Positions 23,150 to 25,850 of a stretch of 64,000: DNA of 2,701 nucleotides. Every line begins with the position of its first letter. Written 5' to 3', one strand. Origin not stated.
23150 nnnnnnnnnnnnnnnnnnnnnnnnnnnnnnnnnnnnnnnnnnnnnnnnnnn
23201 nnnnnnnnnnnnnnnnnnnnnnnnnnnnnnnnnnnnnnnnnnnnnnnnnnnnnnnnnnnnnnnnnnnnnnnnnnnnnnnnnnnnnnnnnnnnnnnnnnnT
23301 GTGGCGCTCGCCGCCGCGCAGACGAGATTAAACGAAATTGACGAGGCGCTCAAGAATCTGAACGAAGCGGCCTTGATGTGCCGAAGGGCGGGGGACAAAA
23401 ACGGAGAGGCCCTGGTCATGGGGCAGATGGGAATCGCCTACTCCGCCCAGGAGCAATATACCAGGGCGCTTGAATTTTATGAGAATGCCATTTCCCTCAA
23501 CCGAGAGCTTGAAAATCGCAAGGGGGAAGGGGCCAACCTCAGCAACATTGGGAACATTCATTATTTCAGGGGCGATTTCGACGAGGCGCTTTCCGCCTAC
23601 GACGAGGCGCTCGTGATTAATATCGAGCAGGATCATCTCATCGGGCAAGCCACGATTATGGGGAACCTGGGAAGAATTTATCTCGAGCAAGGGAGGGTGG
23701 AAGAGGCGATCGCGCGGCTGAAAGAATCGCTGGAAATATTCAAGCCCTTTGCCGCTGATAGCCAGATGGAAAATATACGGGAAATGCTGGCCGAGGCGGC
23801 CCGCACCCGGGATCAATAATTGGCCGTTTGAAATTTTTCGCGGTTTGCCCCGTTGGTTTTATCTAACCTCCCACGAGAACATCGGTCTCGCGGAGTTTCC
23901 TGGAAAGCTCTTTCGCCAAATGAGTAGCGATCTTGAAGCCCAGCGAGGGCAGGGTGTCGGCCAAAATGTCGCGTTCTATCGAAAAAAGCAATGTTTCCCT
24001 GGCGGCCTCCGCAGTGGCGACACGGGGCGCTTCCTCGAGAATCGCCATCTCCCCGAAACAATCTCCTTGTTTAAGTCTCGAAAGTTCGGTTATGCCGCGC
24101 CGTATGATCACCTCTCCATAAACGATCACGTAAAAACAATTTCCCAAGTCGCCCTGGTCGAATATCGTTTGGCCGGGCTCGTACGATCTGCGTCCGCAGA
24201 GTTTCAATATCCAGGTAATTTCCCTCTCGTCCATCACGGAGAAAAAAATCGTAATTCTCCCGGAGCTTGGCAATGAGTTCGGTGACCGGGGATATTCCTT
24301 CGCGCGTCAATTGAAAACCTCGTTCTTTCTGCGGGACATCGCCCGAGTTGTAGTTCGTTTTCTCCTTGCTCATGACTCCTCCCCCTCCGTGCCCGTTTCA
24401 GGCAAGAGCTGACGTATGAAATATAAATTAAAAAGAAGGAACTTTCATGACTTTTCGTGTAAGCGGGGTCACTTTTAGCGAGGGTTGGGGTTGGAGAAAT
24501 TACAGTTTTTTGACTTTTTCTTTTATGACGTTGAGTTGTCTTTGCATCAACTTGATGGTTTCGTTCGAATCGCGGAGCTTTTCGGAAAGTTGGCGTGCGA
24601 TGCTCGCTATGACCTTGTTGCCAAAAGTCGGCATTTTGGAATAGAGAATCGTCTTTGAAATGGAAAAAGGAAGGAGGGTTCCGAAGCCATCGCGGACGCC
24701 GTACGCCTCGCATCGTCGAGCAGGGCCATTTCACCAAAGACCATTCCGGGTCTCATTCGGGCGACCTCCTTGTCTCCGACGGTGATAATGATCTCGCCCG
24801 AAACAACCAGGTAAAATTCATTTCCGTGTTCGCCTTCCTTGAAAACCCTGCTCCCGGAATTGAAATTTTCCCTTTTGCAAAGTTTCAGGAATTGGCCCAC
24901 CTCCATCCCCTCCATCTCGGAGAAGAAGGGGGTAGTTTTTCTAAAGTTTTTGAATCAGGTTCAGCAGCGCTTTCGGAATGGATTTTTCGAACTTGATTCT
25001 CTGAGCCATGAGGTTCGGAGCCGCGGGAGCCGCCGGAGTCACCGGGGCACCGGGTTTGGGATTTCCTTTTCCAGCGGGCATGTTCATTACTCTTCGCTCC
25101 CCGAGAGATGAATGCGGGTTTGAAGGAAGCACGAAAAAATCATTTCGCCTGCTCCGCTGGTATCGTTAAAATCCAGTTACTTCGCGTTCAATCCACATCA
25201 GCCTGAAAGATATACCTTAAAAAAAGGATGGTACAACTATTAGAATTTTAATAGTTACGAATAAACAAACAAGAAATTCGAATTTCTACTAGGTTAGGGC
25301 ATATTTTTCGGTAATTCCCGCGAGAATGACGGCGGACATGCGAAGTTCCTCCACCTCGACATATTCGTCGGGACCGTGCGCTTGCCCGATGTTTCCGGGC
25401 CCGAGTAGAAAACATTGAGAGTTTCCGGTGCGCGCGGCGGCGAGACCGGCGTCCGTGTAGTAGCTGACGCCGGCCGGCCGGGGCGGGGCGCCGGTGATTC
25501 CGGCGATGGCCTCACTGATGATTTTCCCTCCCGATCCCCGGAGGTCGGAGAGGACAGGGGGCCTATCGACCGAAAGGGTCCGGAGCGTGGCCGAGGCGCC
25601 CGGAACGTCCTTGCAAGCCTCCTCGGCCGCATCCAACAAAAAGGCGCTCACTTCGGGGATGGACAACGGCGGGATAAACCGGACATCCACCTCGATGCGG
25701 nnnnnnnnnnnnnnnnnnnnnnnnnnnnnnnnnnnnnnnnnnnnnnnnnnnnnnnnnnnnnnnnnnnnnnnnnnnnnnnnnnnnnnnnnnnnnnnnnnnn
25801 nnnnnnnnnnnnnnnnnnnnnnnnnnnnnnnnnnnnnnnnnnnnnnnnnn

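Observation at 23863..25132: Two tandem cNMP-binding-domain paralogs disrupted by three frameshifts, each at a homopolymer tract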

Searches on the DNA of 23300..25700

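Call 54: search_rna_families(source=window, start=23300, end=25700, threshold=evalue, max_evalue=0.1)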
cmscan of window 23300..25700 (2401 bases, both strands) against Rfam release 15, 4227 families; matches with E-value up to 0.1: 0.
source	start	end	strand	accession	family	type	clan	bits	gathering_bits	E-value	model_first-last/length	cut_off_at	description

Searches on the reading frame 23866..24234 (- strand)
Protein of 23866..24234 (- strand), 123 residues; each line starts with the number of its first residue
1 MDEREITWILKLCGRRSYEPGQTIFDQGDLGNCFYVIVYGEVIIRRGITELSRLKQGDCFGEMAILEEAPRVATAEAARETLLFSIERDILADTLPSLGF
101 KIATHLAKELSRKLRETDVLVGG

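Call 21: find_encoding_contigs(protein=window:23866-24234:-, flank=3000, max_places=10)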
Protein window:23866-24234:- (123 aa): 8 contigs read that carry it; 8 places shown.
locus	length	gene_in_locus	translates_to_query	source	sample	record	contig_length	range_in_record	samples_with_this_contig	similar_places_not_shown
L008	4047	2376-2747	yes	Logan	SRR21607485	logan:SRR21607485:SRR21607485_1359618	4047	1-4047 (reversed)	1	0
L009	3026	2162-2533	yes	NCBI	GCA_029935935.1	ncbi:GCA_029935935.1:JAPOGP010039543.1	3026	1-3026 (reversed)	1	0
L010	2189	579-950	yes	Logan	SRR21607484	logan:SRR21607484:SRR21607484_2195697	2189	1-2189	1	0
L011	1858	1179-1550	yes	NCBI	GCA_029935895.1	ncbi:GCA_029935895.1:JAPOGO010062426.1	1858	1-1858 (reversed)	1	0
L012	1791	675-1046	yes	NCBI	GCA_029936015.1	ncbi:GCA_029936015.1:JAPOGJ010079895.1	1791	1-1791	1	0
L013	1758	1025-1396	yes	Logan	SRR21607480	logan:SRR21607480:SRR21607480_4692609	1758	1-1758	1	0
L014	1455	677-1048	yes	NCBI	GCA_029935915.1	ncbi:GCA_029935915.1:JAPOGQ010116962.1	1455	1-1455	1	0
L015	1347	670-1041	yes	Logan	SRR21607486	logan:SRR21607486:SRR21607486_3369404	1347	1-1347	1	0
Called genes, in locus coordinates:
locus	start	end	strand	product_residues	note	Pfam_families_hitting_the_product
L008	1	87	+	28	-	?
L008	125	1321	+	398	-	PF01546:Peptidase_M20, PF07687:M20_dimer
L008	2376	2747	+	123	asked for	PF00027:cNMP_binding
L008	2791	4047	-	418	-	?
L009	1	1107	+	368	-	?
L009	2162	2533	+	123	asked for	PF00027:cNMP_binding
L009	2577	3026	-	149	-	?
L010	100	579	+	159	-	-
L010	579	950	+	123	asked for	PF00027:cNMP_binding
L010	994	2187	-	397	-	?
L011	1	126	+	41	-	?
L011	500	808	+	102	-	PF00027:cNMP_binding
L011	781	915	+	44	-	-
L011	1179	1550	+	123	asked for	PF00027:cNMP_binding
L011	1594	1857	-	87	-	?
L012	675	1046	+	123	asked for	PF00027:cNMP_binding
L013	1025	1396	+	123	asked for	PF00027:cNMP_binding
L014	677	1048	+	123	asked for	PF00027:cNMP_binding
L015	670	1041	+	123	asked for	PF00027:cNMP_binding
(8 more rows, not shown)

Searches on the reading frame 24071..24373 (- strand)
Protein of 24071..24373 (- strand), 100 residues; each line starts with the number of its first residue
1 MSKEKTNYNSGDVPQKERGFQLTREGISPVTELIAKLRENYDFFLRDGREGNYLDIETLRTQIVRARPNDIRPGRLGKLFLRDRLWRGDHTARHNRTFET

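Call 20: list_cluster_members(proteins=[P0001, P0024, window:24071-24373:-, window:24607-24915:-, window:23863-24273:-, window:24941-25087:-, window:25289-26485:-])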
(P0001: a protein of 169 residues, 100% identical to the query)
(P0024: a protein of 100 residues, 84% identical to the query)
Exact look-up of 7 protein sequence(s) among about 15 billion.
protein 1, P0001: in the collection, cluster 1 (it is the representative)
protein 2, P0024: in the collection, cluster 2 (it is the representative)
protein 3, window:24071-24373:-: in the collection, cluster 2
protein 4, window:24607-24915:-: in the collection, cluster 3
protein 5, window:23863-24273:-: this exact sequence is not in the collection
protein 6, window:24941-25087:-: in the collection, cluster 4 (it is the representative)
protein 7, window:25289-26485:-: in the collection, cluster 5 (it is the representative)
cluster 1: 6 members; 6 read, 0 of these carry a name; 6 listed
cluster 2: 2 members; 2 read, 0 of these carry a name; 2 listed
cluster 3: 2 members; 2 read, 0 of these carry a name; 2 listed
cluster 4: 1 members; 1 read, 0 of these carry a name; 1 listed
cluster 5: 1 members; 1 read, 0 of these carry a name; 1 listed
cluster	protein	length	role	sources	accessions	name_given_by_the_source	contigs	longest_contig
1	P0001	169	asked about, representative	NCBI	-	-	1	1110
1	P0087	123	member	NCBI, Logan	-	-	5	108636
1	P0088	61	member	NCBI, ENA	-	-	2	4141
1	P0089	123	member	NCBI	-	-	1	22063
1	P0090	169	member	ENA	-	-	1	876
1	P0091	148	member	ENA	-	-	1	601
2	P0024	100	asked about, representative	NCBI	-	-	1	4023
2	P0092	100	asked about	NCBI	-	-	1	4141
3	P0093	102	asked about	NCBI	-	-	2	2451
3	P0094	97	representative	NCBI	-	-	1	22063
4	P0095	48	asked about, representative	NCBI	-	-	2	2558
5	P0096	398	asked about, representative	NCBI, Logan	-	-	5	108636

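Call 49: find_encoding_contigs(protein=P0089, flank=3000, max_places=4)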
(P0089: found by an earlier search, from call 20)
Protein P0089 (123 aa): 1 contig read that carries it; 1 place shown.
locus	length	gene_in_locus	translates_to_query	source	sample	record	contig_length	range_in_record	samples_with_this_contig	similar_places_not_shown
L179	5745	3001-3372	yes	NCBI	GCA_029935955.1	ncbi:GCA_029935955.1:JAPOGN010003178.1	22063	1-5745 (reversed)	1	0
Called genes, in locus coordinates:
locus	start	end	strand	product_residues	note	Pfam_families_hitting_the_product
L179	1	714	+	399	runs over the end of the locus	PF03702:AnmK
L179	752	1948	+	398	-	PF01546:Peptidase_M20, PF07687:M20_dimer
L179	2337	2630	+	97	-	PF00027:cNMP_binding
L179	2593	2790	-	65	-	-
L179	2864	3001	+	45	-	-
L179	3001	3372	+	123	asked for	PF00027:cNMP_binding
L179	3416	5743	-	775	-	?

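Call 50: find_encoding_contigs(protein=P0090, flank=3000, max_places=4)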
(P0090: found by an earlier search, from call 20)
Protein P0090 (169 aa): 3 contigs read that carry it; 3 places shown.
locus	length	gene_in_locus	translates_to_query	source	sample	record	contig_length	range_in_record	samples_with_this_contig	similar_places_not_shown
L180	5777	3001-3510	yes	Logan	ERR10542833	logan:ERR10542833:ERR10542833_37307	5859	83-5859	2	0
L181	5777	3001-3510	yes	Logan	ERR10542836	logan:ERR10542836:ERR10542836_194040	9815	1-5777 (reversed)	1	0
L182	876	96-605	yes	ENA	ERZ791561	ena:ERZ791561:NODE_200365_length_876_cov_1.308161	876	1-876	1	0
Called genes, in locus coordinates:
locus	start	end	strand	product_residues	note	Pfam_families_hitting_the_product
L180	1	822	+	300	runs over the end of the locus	?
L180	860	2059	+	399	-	PF01546:Peptidase_M20, PF07687:M20_dimer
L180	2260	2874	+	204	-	PF00027:cNMP_binding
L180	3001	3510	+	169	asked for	PF00027:cNMP_binding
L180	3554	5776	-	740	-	?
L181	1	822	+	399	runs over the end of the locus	PF03702:AnmK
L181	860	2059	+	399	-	PF01546:Peptidase_M20, PF07687:M20_dimer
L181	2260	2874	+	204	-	PF00027:cNMP_binding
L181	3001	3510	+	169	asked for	PF00027:cNMP_binding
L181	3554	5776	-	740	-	?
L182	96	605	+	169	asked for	PF00027:cNMP_binding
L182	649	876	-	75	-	?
